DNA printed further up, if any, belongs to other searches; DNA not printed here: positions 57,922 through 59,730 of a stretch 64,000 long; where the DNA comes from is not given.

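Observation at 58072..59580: SPO11/TopoVIA homologue with an intact catalytic Tyr and TOPRIM acidic residues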

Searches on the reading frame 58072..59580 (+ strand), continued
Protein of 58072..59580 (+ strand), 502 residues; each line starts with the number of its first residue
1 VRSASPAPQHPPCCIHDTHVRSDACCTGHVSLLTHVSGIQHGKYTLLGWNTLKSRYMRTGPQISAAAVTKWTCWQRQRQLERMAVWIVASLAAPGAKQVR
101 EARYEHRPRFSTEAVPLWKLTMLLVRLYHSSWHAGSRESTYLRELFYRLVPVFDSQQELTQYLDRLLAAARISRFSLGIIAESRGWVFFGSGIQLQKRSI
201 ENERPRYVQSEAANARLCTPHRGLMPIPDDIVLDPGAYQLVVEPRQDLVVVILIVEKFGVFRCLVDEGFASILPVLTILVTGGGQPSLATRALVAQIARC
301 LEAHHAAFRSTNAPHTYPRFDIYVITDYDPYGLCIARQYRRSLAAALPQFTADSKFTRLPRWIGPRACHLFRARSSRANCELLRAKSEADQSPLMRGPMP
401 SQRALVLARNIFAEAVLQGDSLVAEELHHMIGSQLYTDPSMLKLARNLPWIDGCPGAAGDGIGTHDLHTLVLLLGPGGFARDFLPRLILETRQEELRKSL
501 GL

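Call 31: search_solved_structures(query=A1, max_evalue=0.001, show_alignments=5)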
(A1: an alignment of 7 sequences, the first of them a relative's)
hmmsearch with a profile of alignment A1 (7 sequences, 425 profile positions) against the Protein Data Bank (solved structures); distinct sequences matched with E-value up to 0.001: 5.
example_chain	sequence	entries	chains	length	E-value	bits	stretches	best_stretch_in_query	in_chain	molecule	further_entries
2zbk_A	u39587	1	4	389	8.3e-33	116.9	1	90-417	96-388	Type II DNA topoisomerase VI subunit A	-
1d3y_A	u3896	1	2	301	5.6e-28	101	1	64-413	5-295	DNA TOPOISOMERASE VI A SUBUNIT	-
8urq_A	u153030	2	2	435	1.6e-25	92.9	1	74-350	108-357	Meiosis-specific protein SPO11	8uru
2q2e_A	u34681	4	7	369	3.2e-17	65.5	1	57-410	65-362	Type II DNA topoisomerase VI subunit A | Type 2 DNA topoisomerase 6 subunit A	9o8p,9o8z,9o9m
9o0g_A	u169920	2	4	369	7.5e-17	64.3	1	57-369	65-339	Type 2 DNA topoisomerase 6 subunit A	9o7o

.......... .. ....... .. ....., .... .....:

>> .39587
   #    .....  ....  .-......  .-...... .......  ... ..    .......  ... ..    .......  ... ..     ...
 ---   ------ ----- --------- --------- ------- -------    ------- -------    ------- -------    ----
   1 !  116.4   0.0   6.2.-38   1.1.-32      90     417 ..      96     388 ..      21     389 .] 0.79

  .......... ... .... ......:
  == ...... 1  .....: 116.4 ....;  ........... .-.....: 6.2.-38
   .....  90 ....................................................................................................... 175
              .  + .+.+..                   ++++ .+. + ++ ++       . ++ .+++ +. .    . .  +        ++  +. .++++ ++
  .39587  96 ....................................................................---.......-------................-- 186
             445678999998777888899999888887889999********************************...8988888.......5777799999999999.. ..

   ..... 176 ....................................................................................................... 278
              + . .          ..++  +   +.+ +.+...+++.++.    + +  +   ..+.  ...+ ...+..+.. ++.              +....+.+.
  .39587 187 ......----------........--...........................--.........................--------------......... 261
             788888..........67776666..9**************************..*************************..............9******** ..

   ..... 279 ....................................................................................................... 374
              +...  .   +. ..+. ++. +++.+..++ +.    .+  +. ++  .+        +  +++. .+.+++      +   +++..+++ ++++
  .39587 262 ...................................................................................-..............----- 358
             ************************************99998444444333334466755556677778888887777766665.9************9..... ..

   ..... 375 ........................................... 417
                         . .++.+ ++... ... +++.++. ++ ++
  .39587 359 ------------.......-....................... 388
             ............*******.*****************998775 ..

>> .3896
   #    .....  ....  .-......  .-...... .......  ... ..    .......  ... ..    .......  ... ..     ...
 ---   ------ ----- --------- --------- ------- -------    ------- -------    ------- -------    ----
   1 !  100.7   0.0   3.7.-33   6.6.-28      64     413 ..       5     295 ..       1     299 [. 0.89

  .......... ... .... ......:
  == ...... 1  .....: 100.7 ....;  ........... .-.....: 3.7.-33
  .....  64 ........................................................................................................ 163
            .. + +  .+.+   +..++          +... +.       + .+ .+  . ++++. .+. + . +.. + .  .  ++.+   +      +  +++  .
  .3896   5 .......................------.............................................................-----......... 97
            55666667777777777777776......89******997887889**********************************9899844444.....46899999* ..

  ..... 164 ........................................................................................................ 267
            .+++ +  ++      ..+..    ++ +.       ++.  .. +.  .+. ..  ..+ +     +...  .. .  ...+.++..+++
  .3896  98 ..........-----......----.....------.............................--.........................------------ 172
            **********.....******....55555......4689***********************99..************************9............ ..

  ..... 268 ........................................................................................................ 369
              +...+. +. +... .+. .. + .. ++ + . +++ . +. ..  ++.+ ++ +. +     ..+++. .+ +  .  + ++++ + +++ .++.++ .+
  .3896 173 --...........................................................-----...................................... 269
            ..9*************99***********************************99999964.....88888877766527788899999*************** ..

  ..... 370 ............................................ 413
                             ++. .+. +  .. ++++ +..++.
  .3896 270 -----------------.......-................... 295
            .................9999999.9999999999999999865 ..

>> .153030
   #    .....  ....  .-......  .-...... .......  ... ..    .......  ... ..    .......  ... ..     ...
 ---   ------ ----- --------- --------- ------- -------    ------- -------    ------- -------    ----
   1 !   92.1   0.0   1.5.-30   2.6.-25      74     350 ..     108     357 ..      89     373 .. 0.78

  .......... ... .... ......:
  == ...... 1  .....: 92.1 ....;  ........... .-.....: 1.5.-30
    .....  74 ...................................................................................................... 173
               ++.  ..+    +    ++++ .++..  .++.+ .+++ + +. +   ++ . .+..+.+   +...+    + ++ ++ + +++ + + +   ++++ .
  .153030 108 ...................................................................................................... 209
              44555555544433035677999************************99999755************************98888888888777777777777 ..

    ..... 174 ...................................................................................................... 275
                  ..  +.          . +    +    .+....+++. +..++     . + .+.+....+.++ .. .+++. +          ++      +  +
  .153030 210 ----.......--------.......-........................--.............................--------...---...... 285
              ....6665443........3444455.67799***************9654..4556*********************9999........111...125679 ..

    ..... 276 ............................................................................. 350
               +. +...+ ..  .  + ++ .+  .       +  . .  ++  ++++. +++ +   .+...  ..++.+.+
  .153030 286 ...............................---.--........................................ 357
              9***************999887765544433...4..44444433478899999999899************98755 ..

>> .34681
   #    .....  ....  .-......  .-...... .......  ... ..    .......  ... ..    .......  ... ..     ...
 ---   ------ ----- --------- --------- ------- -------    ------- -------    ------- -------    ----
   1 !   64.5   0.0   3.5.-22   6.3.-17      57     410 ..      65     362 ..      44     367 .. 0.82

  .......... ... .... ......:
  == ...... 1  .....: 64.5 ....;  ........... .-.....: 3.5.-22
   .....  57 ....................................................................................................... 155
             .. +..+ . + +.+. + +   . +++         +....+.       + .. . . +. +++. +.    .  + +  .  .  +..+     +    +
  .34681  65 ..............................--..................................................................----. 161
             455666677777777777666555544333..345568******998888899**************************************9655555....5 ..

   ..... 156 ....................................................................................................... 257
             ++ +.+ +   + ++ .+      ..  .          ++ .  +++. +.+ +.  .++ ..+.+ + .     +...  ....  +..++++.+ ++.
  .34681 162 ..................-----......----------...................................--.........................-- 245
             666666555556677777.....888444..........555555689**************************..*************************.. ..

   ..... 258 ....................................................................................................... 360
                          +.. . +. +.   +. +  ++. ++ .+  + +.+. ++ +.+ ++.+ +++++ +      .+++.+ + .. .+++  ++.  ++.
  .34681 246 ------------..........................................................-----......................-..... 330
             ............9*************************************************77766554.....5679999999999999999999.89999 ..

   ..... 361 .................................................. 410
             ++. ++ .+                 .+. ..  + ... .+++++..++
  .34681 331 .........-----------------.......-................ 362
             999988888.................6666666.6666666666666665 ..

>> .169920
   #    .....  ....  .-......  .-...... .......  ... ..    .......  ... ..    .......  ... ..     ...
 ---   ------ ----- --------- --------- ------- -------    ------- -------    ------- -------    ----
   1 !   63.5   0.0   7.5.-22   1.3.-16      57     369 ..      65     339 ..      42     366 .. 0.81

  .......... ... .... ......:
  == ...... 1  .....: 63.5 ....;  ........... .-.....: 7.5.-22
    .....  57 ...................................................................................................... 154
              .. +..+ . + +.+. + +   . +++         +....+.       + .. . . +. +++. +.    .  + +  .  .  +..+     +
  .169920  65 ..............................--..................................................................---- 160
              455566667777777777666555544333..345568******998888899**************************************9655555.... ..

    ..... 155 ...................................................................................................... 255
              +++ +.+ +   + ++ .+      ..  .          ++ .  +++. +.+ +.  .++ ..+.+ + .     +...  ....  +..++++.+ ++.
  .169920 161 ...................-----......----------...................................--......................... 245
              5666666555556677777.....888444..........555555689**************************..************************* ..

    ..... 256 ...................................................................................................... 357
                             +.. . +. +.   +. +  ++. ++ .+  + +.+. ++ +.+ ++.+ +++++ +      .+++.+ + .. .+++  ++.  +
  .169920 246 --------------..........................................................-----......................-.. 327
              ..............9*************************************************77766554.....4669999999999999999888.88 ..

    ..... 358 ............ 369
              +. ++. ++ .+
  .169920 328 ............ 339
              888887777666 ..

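Call 37: find_encoding_contigs(protein=P0045, flank=10000, max_places=4)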
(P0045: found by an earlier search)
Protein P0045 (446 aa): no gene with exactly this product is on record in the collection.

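Call 39: find_encoding_contigs(protein=window:58240-59580:+, flank=10000, max_places=6)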
Protein window:58240-59580:+ (446 aa): 3 contigs read that carry it; 3 places shown.
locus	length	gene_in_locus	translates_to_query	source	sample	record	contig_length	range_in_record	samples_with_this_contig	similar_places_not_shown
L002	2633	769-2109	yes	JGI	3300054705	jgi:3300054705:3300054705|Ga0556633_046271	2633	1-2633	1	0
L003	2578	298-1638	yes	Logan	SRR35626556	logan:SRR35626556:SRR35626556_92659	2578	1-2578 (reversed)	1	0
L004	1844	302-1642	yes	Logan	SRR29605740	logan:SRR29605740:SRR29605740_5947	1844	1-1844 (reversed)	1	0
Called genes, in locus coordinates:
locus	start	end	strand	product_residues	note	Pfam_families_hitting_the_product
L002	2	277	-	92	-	?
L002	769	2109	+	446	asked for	PF04406:TP6A_N (weak), PF21180:TOP6A-Spo11_Toprim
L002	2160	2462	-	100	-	PF01722:BolA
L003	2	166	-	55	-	?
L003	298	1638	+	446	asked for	PF04406:TP6A_N (weak), PF21180:TOP6A-Spo11_Toprim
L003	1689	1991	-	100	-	PF01722:BolA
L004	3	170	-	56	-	?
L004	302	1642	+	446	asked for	PF04406:TP6A_N (weak), PF21180:TOP6A-Spo11_Toprim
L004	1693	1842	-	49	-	?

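Call 51: predict_structure(alignment_id=A2)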
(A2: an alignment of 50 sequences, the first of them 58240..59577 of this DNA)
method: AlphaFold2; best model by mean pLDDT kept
length: 446 residues; sequences in the alignment: 50
mean_pLDDT: 81.9   pTM: 0.78
mean pLDDT of the five models: 81.9, 81.7, 81.1, 78.8, 78.7
residues with pLDDT >= 90: 196; 70-90: 154; 50-70: 64; < 50: 32
segments of 3 or more residues with pLDDT < 50: 1-8, 42-46, 149-164
pLDDT, mean of each block of 10 residues (from residue 1): 46 71 90 78 50 73 94 76 83 94 94 87 78 80 61 42 63 87 81 91 92 87 92 93 90 70 87 97 93 71 89 89 68 58 92 97 94 95 93 77 85 90 95 90 85
secondary structure, 60 per line:
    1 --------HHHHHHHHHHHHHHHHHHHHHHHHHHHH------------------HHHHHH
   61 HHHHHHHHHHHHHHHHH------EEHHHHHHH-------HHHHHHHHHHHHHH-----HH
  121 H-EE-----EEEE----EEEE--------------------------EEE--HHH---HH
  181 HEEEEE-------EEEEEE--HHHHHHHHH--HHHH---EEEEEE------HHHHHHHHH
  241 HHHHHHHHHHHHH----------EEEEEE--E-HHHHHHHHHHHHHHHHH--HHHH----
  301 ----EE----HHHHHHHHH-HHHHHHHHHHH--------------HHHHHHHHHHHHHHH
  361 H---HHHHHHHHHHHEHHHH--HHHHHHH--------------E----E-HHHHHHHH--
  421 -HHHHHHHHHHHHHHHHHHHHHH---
elements in order: H9-36 H55-77 H86-92 H100-113 E130-133 E138-141 E168-170 E182-186 E194-199 H202-210 H213-216 E220-225 H232-253 E264-269 H274-290 H293-296 H311-319 H321-331 H346-361 H365-375 H377-380 H383-389 H411-418 H422-443

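Call 53: fold_search(model_id=the predicted structure, library=pdb)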
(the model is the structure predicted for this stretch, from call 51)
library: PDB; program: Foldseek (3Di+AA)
matches with E <= 10: 757; with E <= 0.001: 8
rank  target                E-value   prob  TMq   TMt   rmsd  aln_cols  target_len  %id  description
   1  8urq_A                1.4e-09  1.00  0.28  0.34  11.5       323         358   20  Spo11 core complex with gapped DNA (released 2024-06-26)
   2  9o0g_A                1.8e-09  1.00  0.39  0.47  15.4       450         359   16  CryoEM structure of M. mazei topoisomerase VI(A-E342Q)-minicircle DNA complex in cleavage state (released 2026-02-25)
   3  9o7o_A                2.1e-09  1.00  0.36  0.43  14.8       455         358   15  CryoEM structure of M. mazei topoisomerase VI(A-E342Q)-minicircle DNA complex in asymmetric state (released 2026-02-25)
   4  8uru_A                7.4e-09  1.00  0.29  0.34  11.9       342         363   20  Spo11 core complex with hairpin DNA (released 2024-06-26)
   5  1d3y_B                2.6e-08  1.00  0.35  0.51  12.9       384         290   18  STRUCTURE OF THE DNA TOPOISOMERASE VI A SUBUNIT (released 1999-11-05)
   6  9o0g_C                7.2e-08  1.00  0.38  0.47  14.7       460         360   15  CryoEM structure of M. mazei topoisomerase VI(A-E342Q)-minicircle DNA complex in cleavage state (released 2026-02-25)
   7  9o8p_A                7.6e-08  1.00  0.36  0.43  12.7       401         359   16  CryoEM structure of M. mazei topoisomerase VI-minicircle DNA complex (released 2026-02-25)
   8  2zbk_A                6.7e-07  1.00  0.35  0.45  13.3       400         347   16  Crystal structure of an intact type II DNA topoisomerase: insights into DNA transfer mechanisms (released 2008-02-12)
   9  7yq8_A                1.5e-01  0.69  0.14  0.09   8.3       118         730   18  Cryo-EM structure of human topoisomerase II beta in complex with DNA and etoposide (released 2024-01-03)
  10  7dbl_D                1.6e-01  0.23  0.13  0.14   8.3       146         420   14  Acyl-CoA hydrolase MpaH' mutant S139A in complex with MPA (released 2021-04-28)
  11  3fnb_A                2.1e-01  0.14  0.17  0.19  17.3       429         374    8  Crystal structure of acylaminoacyl peptidase SMU_737 from Streptococcus mutans UA159 (released 2009-01-06)
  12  7qjm_B                2.6e-01  0.18  0.14  0.20  16.0       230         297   14  Crystal structure of an alpha/beta-hydrolase enzyme from Chloroflexus sp. MS-G (202) (released 2022-12-28)
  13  4i4c_A                2.8e-01  0.25  0.18  0.20  10.5       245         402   10  Crystal structure of the protein frsA complexed with unknown ligand (released 2013-10-09)
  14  3our_C                3.2e-01  0.20  0.20  0.21  11.1       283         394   10  Crystal structure of complex between EIIA and a novel pyruvate decarboxylase (released 2011-06-01)
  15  3lcr_A                3.4e-01  0.15  0.16  0.22  13.5       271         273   14  Thioesterase from Tautomycetin Biosynthhetic Pathway (released 2010-08-18)
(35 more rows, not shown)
